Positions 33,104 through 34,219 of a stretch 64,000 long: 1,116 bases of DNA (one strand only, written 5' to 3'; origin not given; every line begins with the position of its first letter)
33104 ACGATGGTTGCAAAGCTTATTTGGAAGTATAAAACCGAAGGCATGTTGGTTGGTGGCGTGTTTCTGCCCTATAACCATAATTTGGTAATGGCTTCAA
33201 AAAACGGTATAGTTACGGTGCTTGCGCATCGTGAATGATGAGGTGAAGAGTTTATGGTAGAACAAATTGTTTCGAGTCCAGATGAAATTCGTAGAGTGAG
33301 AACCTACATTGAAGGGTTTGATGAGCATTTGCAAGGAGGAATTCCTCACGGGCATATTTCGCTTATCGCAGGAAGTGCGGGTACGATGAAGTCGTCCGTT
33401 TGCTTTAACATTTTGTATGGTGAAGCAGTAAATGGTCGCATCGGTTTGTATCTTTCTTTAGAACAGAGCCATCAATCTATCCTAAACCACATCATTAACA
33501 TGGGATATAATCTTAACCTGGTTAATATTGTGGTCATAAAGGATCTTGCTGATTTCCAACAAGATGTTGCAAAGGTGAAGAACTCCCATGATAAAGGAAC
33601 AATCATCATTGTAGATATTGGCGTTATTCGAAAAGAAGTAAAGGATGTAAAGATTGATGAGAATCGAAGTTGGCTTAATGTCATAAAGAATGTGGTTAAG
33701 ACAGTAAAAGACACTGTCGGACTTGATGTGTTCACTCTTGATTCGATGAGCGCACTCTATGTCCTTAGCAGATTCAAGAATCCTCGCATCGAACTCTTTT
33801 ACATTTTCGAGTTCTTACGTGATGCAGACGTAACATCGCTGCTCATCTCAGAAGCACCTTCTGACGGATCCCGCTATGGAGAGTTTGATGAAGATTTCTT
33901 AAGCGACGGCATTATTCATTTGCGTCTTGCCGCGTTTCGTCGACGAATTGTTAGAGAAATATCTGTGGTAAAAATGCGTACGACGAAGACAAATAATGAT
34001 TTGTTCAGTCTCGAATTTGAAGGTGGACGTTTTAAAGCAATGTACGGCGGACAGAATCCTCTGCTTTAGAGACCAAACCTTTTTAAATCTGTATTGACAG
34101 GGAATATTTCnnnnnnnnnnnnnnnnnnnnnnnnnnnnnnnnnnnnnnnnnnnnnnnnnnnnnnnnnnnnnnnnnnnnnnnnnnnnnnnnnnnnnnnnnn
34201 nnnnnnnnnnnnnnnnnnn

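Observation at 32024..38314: Tightly coupled five-gene operon of unknown function: beta-propeller, KaiC-like ATPase with degenerate P-loop, 527-aa orphan, acidic coiled coil, and an insertion-split xylose-isomerase-like TIM barrel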

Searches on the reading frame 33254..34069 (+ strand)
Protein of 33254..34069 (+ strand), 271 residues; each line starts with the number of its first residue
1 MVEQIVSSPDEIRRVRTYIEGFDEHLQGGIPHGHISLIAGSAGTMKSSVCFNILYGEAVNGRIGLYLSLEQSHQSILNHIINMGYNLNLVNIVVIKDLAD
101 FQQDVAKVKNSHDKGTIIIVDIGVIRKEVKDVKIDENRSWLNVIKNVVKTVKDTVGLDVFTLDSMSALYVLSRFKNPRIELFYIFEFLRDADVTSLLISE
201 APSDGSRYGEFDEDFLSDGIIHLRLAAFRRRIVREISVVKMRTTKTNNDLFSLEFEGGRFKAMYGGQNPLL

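Call 3: search_protein_families(library=pfam, proteins=[window:33254-34069:+], max_evalue=0.1)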
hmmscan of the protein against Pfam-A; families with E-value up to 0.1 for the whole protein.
window:33254-34069:+ (271 aa): 2 families
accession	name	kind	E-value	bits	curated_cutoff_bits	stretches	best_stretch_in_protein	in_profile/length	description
PF06745.19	ATPase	-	8.9e-34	117.3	26.6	1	15-253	1-217/231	KaiC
PF13481.12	AAA_25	-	0.013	15.6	27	1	26-131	26-140/195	AAA domain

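Call 4: search_protein_families(library=ncbifam, proteins=[window:33254-34069:+], max_evalue=0.1)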
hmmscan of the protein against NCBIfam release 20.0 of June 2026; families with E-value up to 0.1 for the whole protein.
window:33254-34069:+ (271 aa): 13 families
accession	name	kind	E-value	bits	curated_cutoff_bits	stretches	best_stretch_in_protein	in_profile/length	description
NF006799.0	PRK09302.1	equivalog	2.7e-24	85.6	408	2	9-144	7-146/515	circadian clock protein KaiC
TIGR03881.1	KaiC_arch_4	hypoth_equivalog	9.8e-24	84.3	247.8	1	13-257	1-222/231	KaiC domain-containing protein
TIGR03880.1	KaiC_arch_3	hypoth_equivalog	2.6e-22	79.5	249.45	2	19-126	2-110/224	KaiC domain-containing protein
TIGR03877.1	thermo_KaiC_1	hypoth_equivalog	3.3e-22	79.1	307.25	1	12-247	1-217/238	KaiC domain-containing protein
TIGR02655.1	circ_KaiC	equivalog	3e-12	45.9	546.25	1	14-246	2-212/484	circadian clock protein KaiC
NF004723.0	PRK06067.1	subfamily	8.5e-11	41.8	194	1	15-114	16-115/243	flagellar accessory protein FlaH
NF052589.1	ArlH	equivalog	2.6e-10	40.4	215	1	22-112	9-98/229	archaellum protein ArlH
TIGR00416.1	sms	equivalog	1.8e-06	27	403.05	1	10-106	71-167/454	DNA repair protein RadA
NF006320.0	PRK08533.1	equivalog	2.3e-05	24.1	215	1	21-88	12-79/230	flagellar accessory protein FlaH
NF004629.0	PRK05973.1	equivalog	0.00015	20.9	156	1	25-121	56-154/237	DNA helicase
TIGR02237.1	recomb_radB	equivalog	0.0027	17.6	172.4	1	23-121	2-104/210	DNA repair and recombination protein RadB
NF003301.0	PRK04301.1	equivalog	0.0057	15.9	259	1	4-53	72-121/316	DNA repair and recombination protein RadA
NF006861.0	PRK09361.1-1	equivalog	0.031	13.8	278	1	16-118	6-117/235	DNA repair and recombination protein RadB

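Call 20: search_protein_families(library=padloc, proteins=[window:33254-34069:+], max_evalue=0.1)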
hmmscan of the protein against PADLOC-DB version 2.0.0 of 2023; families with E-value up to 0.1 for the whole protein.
window:33254-34069:+ (271 aa): 0 families

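Call 21: search_protein_families(library=phrogs, proteins=[window:33254-34069:+], max_evalue=0.1)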
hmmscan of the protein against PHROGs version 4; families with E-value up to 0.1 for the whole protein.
window:33254-34069:+ (271 aa): 10 families
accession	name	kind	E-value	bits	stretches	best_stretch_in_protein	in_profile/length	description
phrog_19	-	DNA, RNA and nucleotide metabolism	6e-10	39.6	1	10-123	330-440/621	DnaB-like replicative helicase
phrog_8337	-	DNA, RNA and nucleotide metabolism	3e-07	31.1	1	12-122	47-160/273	DNA repair protein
phrog_243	-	DNA, RNA and nucleotide metabolism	4.8e-06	26.7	1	27-119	29-117/273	DnaB-like replicative helicase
phrog_97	-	other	1.2e-05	25.7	1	6-167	41-175/506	UvsX-like recombinase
phrog_239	-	DNA, RNA and nucleotide metabolism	0.0034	17.4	1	16-168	342-480/801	DNA primase/helicase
phrog_19720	-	unknown function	0.0048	17.6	1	35-147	2-122/213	-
phrog_26214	-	unknown function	0.0094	15.6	1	11-78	33-99/420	-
phrog_33534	-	unknown function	0.013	16.5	1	68-115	13-57/94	-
phrog_35667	-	unknown function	0.013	16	1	13-132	67-186/235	-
phrog_10451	-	unknown function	0.085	13.9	0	102-139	53-90/126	-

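Call 26: find_homologous_proteins(query=window:33254-34069:+, max_evalue=1e-10)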
Query window:33254-34069:+ (271 aa): 616 proteins with E <= 1e-10 among 1217 candidates; the best 120 are listed.
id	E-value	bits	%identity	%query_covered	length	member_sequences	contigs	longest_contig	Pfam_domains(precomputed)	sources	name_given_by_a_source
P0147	7.9e-173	591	100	100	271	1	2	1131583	PF06745.20,PF23442.2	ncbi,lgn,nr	ncbi:MAG: hypothetical protein H6502_03780 [Candidatus Woesearchaeota archaeon]|nr:MAG: hypothetical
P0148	3.9e-125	434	70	100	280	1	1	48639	PF06745.20,PF23442.2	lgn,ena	-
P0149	4.8e-125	434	70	100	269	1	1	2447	PF06745.20,PF23442.2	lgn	-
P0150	5.5e-125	434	72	100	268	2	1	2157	PF06745.20,PF03796.22,PF23442.2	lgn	-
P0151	8.8e-125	433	72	99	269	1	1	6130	PF06745.20,PF23442.2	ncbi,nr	ncbi:hypothetical protein GF367_00090 [Candidatus Woesearchaeota archaeon]|nr:hypothetical protein [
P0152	9.1e-125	433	71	100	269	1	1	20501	PF06745.20,PF03796.22,PF23442.2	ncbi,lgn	-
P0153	4.2e-123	428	70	100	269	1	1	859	PF06745.20,PF23442.2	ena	-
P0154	4.2e-122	424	69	100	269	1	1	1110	PF06745.20,PF23442.2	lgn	-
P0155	5.4e-122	424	68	100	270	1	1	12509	PF06745.20,PF03796.22,PF23442.2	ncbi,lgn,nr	ncbi:hypothetical protein JW868_00640 [Candidatus Woesearchaeota archaeon]|nr:hypothetical protein [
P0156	1.3e-121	423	70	100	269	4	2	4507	PF06745.20,PF03796.22,PF23442.2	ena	-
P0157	2.5e-121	422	69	100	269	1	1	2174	PF06745.20,PF03796.22,PF23442.2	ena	-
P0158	4.6e-121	421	70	100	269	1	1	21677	PF06745.20,PF23442.2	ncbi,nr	ncbi:hypothetical protein JXA12_06145 [Candidatus Woesearchaeota archaeon]|nr:hypothetical protein [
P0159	7.1e-121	420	69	100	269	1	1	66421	PF06745.20,PF03796.22,PF23442.2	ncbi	-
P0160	1.5e-120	419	69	100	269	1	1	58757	PF06745.20,PF23442.2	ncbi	-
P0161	2.2e-120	419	68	99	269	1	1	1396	PF06745.20,PF23442.2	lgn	-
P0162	2.9e-120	418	69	99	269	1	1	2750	PF06745.20,PF23442.2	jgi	-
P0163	3.4e-120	418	69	99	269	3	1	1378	PF06745.20,PF03796.22,PF23442.2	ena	-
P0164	1.4e-119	416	69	100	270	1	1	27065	PF06745.20,PF23442.2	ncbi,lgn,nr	ncbi:MAG: hypothetical protein KKG59_04890 [Nanoarchaeota archaeon]|nr:hypothetical protein [Nanoarc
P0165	3.4e-119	415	69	100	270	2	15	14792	PF06745.20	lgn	-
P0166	5.0e-119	414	69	100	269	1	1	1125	PF06745.20,PF23442.2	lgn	-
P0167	5.7e-119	414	69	100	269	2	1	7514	PF06745.20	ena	-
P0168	7.4e-119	414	69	100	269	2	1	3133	PF06745.20,PF23442.2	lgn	-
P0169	1.3e-118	413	68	100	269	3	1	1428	PF06745.20,PF03796.22,PF23442.2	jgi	-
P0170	3.3e-118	412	66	100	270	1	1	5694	PF06745.20,PF23442.2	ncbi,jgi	jgi:KaiC/GvpD/RAD55 family RecA-like ATPase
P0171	7.3e-118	410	67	100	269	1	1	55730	PF06745.20,PF23442.2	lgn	-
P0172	2.2e-117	409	67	100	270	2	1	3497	PF06745.20,PF23442.2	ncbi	-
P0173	5.0e-117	408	67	100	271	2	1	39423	PF06745.20,PF03796.22,PF23442.2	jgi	jgi:KaiC/GvpD/RAD55 family RecA-like ATPase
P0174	5.2e-116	404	67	100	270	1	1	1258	PF06745.20,PF23442.2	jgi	jgi:KaiC/GvpD/RAD55 family RecA-like ATPase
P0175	9.0e-116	404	66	100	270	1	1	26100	PF06745.20,PF23442.2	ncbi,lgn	ncbi:MAG: ATPase domain-containing protein [Nanoarchaeota archaeon]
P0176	1.1e-115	403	66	100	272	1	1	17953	PF06745.20,PF23442.2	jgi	jgi:KaiC/GvpD/RAD55 family RecA-like ATPase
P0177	4.8e-115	401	66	100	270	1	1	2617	PF06745.20,PF03796.22,PF23442.2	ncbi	ncbi:MAG: ATPase domain-containing protein [Nanoarchaeota archaeon]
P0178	7.3e-115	401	67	100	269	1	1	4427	PF06745.20,PF23442.2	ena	-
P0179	1.6e-114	399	64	100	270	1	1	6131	PF06745.20,PF03796.22,PF23442.2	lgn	-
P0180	4.3e-114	398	65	100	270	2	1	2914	PF06745.20,PF03796.22,PF23442.2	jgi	-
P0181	3.7e-113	395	64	99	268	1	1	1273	PF06745.20,PF03796.22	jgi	jgi:KaiC/GvpD/RAD55 family RecA-like ATPase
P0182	1.2e-112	393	64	100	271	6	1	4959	PF06745.20,PF03796.22,PF23442.2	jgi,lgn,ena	-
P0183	5.5e-112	391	63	99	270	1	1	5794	PF06745.20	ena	-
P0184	8.5e-112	391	64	100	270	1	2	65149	PF06745.20,PF03796.22,PF23442.2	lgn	-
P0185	5.4e-111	388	65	100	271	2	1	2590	PF06745.20,PF03796.22,PF23442.2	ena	-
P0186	1.1e-110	387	66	99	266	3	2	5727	PF06745.20,PF23442.2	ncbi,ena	-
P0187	2.5e-110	386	62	100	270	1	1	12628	PF06745.20,PF23442.2,PF13481.13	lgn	-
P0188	6.0e-110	384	62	100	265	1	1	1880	PF06745.20,PF23442.2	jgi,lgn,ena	-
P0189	1.3e-109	383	63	99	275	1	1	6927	PF06745.20,PF23442.2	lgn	-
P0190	1.5e-109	383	62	100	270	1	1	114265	PF06745.20,PF03796.22,PF23442.2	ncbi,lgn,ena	-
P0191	1.5e-109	383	64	100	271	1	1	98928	PF06745.20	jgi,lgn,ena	-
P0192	1.6e-109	383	65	100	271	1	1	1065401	PF06745.20,PF03796.22,PF23442.2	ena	-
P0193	3.4e-109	382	62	100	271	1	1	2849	PF06745.20,PF03796.22,PF23442.2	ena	-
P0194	6.0e-109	381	63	100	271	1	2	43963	PF06745.20,PF23442.2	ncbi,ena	-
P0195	7.2e-109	381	62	100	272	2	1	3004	PF06745.20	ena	-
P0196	1.2e-108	380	64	100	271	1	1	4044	PF06745.20,PF03796.22,PF23442.2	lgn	-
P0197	1.2e-108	380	63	100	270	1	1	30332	PF06745.20,PF03796.22,PF23442.2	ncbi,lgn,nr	ncbi:hypothetical protein K9M74_03365 [Candidatus Woesearchaeota archaeon]|nr:hypothetical protein [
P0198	2.4e-108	379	61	100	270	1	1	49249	PF06745.20,PF03796.22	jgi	jgi:KaiC/GvpD/RAD55 family RecA-like ATPase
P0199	4.1e-108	378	62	100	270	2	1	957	PF06745.20,PF03796.22,PF23442.2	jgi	-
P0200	4.4e-108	378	62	100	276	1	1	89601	PF06745.20,PF03796.22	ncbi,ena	-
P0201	4.6e-108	378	63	100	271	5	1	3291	PF06745.20,PF03796.22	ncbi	-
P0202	5.7e-108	378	64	100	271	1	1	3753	PF06745.20,PF03796.22,PF23442.2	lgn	-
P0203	1.1e-107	377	64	99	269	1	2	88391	PF06745.20,PF23442.2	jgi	jgi:KaiC/GvpD/RAD55 family RecA-like ATPase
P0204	1.3e-107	377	61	100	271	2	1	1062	PF06745.20,PF03796.22,PF23442.2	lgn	-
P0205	1.5e-107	377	64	98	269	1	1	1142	PF06745.20,PF03796.22,PF23442.2,PF13481.13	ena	-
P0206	1.8e-107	376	64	99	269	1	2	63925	PF06745.20,PF23442.2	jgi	jgi:KaiC/GvpD/RAD55 family RecA-like ATPase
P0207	1.8e-107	376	63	100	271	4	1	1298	PF06745.20,PF03796.22,PF23442.2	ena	-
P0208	3.0e-107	376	62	100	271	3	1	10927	PF06745.20,PF03796.22,PF23442.2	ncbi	ncbi:MAG: RAD55 family ATPase [Nanobdellota archaeon]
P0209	4.5e-107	375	62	100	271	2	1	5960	PF06745.20,PF23442.2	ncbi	-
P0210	4.8e-107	375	60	100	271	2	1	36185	PF06745.20,PF03796.22,PF23442.2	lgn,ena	-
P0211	5.9e-107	375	62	100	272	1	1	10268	PF06745.20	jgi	jgi:KaiC/GvpD/RAD55 family RecA-like ATPase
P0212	7.4e-107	374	63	100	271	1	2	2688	PF06745.20,PF03796.22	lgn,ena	-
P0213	9.1e-107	374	60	100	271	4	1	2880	PF06745.20,PF03796.22,PF23442.2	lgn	-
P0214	1.1e-106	374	64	100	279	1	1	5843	PF06745.20,PF03796.22,PF23442.2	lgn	-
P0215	1.1e-106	374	61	100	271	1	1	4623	PF06745.20,PF03796.22,PF23442.2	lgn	-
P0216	1.8e-106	373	61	100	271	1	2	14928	PF06745.20,PF23442.2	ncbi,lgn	-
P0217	2.4e-106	373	61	100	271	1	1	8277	PF06745.20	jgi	jgi:KaiC/GvpD/RAD55 family RecA-like ATPase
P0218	2.8e-106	372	61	97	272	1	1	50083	PF06745.20,PF13481.13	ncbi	ncbi:RAD55 family ATPase [Nanoarchaeota archaeon]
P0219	3.7e-106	372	63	100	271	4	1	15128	PF06745.20,PF03796.22,PF23442.2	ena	-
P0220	3.9e-106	372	61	100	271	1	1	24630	PF06745.20,PF03796.22,PF23442.2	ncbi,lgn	ncbi:MAG: RAD55 family ATPase [Nanobdellota archaeon]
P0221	4.4e-106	372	62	99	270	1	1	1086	PF06745.20,PF03796.22,PF23442.2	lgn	-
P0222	5.6e-106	371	63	96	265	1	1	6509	PF06745.20,PF23442.2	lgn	-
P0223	6.0e-106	371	62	100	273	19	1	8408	PF06745.20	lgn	-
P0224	6.3e-106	371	60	100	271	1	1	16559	PF06745.20,PF03796.22,PF23442.2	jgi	-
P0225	6.3e-106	371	62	99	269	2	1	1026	PF06745.20,PF23442.2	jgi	jgi:KaiC/GvpD/RAD55 family RecA-like ATPase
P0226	7.4e-106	371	63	100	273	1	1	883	PF06745.20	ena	-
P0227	9.8e-106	371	62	100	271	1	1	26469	PF06745.20,PF23442.2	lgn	-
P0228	1.0e-105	371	62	100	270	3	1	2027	PF06745.20,PF23442.2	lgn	-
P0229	1.1e-105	370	60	99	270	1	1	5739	PF06745.20,PF23442.2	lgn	-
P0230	1.2e-105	370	60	100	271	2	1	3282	PF06745.20,PF03796.22,PF23442.2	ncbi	-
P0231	1.2e-105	370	61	100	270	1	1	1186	PF06745.20,PF03796.22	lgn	-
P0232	1.3e-105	370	60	100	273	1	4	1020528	PF06745.20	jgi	jgi:KaiC/GvpD/RAD55 family RecA-like ATPase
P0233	1.4e-105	370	62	100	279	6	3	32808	PF06745.20,PF03796.22,PF23442.2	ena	-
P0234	1.5e-105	370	62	100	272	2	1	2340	PF06745.20,PF03796.22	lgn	-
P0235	1.7e-105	370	64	95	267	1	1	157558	PF06745.20,PF23442.2,PF13481.13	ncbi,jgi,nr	ncbi:hypothetical protein C4573_00405 [Candidatus Woesearchaeota archaeon]|nr:MAG: hypothetical prot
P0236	2.1e-105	370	62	100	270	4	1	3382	PF06745.20,PF03796.22,PF23442.2,PF13481.13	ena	-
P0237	2.2e-105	370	59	100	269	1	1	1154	PF06745.20,PF23442.2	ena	-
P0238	2.2e-105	370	61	100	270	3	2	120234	PF06745.20,PF03796.22,PF23442.2,PF13481.13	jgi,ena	jgi:KaiC/GvpD/RAD55 family RecA-like ATPase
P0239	2.4e-105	369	61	100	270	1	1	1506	PF06745.20,PF23442.2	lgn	-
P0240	2.4e-105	369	61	100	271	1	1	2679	PF06745.20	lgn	-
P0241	2.5e-105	369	60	100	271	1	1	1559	PF06745.20,PF03796.22,PF23442.2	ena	-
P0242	3.5e-105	369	60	99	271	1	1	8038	PF06745.20,PF23442.2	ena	-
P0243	4.0e-105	369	61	99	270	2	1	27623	PF06745.20,PF23442.2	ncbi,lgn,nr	ncbi:hypothetical protein JW756_06635 [Candidatus Woesearchaeota archaeon]|nr:hypothetical protein [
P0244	4.1e-105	369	60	99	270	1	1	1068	PF06745.20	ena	-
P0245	4.3e-105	369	61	100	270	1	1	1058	PF06745.20,PF23442.2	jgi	-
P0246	4.3e-105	369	62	97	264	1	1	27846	PF06745.20,PF23442.2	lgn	-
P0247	4.6e-105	368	62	96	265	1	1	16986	PF06745.20,PF23442.2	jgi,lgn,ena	-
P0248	5.3e-105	368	63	96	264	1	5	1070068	PF06745.20,PF23442.2,PF00154.28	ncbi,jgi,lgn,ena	jgi:circadian clock protein KaiC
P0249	5.3e-105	368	62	99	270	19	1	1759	PF06745.20,PF03796.22,PF23442.2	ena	-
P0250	6.0e-105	368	59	100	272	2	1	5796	PF06745.20,PF03796.22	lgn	-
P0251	6.3e-105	368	60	100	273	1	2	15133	PF06745.20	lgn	-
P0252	6.6e-105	368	63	100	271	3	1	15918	PF06745.20,PF03796.22,PF23442.2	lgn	-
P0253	8.2e-105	368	61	100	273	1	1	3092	PF06745.20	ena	-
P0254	9.0e-105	368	62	100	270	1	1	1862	PF06745.20,PF23442.2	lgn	-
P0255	9.1e-105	368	61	100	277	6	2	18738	PF06745.20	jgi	jgi:KaiC/GvpD/RAD55 family RecA-like ATPase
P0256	1.0e-104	367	61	98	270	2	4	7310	PF06745.20,PF23442.2,PF13481.13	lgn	-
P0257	1.0e-104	367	59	99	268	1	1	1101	PF06745.20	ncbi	-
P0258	1.0e-104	367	60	100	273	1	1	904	PF06745.20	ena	-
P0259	1.2e-104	367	62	100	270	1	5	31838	PF06745.20,PF23442.2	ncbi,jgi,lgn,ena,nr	ncbi:TPA: AAA family ATPase [Candidatus Woesearchaeota archaeon]|nr:AAA family ATPase [Candidatus Wo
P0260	1.2e-104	367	61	99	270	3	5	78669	PF06745.20,PF23442.2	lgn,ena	-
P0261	1.2e-104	367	61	100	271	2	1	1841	PF06745.20,PF23442.2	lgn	-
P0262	1.4e-104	367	60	100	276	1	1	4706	PF06745.20,PF23442.2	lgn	-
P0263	1.6e-104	367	61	100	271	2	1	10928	PF06745.20,PF03796.22,PF23442.2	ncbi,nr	ncbi:AAA family ATPase [Candidatus Woesearchaeota archaeon]|nr:AAA family ATPase [Candidatus Woesear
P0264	1.9e-104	367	62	100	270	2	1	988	PF06745.20,PF23442.2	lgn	-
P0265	2.0e-104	366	62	97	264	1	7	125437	PF06745.20,PF23442.2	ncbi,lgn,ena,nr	ncbi:hypothetical protein H8D36_06995 [archaeon]|nr:hypothetical protein [archaeon]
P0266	2.5e-104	366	60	99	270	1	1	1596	PF06745.20,PF23442.2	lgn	-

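Call 29: find_encoding_contigs(protein=P0160, flank=10000, max_places=1)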
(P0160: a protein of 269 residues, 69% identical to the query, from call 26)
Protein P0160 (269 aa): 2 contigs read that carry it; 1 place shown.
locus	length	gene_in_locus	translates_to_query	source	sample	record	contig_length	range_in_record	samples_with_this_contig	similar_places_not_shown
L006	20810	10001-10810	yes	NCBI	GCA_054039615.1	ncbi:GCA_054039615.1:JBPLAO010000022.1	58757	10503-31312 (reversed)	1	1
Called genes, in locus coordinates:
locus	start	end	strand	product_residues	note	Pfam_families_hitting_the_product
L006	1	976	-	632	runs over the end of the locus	PF17214:KH_TffA, PF07650:KH_2 (weak), PF00753:Lactamase_B, PF16661:Lactamase_B_6, PF23023:Anti-Pycsar_Apyc1, PF12706:Lactamase_B_2, PF10996:Beta-Casp, PF07521:RMMBL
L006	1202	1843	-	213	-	PF00227:Proteasome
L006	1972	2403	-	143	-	PF10107:Endonuc_Holl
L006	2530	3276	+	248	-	-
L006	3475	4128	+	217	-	PF00687:Ribosomal_L1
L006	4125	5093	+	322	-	PF00466:Ribosomal_L10, PF17777:RL10P_insert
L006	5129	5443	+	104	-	PF00428:Ribosomal_60s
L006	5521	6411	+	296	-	PF23435:DUF7121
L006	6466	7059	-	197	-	-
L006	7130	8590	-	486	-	PF07690:MFS_1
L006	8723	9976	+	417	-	PF13517:FG-GAP_3 (faint), PF21348:RGL11_C (faint), PF23743:Beta-prop_BBS7 (faint), PF13570:Beta-prop_ACSF4, PF25292:Beta-prop_CGLA, PF13360:PQQ_2 (weak), PF23381:Beta-prop_IFT122_1st (weak), PF25292:Beta-prop_CGLA, +4 more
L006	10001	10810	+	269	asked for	PF06745:ATPase, PF23442:DUF7125 (weak)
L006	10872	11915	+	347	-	PF08014:MATCAP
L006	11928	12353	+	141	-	PF22769:DCD (weak), PF00692:dUTPase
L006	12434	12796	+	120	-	-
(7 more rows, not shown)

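Call 30: find_encoding_contigs(protein=P0248, flank=10000, max_places=1)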
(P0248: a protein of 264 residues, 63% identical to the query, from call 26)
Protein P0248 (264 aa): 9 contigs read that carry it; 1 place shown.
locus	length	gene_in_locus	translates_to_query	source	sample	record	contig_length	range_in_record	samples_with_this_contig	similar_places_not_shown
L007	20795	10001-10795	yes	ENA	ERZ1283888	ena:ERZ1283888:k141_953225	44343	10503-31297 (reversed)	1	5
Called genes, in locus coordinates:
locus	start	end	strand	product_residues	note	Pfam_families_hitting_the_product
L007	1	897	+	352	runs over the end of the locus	-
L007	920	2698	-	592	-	PF05693:Glycogen_syn, PF08323:Glyco_transf_5, PF00534:Glycos_transf_1 (faint)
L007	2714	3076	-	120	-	PF19027:DUF5752 (weak)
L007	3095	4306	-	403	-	PF03065:Glyco_hydro_57, PF01522:Polysacc_deac_1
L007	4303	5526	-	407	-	PF08323:Glyco_transf_5, PF13439:Glyco_transf_4, PF20706:GT4-conflict, PF13579:Glyco_trans_4_4, PF00534:Glycos_transf_1, PF13692:Glyco_trans_1_4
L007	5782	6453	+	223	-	PF25212:HVO_A0114 (weak)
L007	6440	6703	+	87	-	-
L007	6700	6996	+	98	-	-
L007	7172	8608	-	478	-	PF07690:MFS_1 (weak)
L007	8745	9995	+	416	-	PF15907:Itfg2 (faint), PF23743:Beta-prop_BBS7 (faint), PF13570:Beta-prop_ACSF4, PF25292:Beta-prop_CGLA, PF13360:PQQ_2, PF14783:BBS2_Mid (weak), PF25292:Beta-prop_CGLA, PF13517:FG-GAP_3, +3 more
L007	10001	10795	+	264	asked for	PF00154:RecA_N (weak), PF06745:ATPase, PF23442:DUF7125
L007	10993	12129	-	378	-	-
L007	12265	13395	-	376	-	PF13091:PLDc_2, PF00614:PLDc (faint), PF13091:PLDc_2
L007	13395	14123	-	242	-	PF09335:VTT_dom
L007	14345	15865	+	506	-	PF01935:DUF87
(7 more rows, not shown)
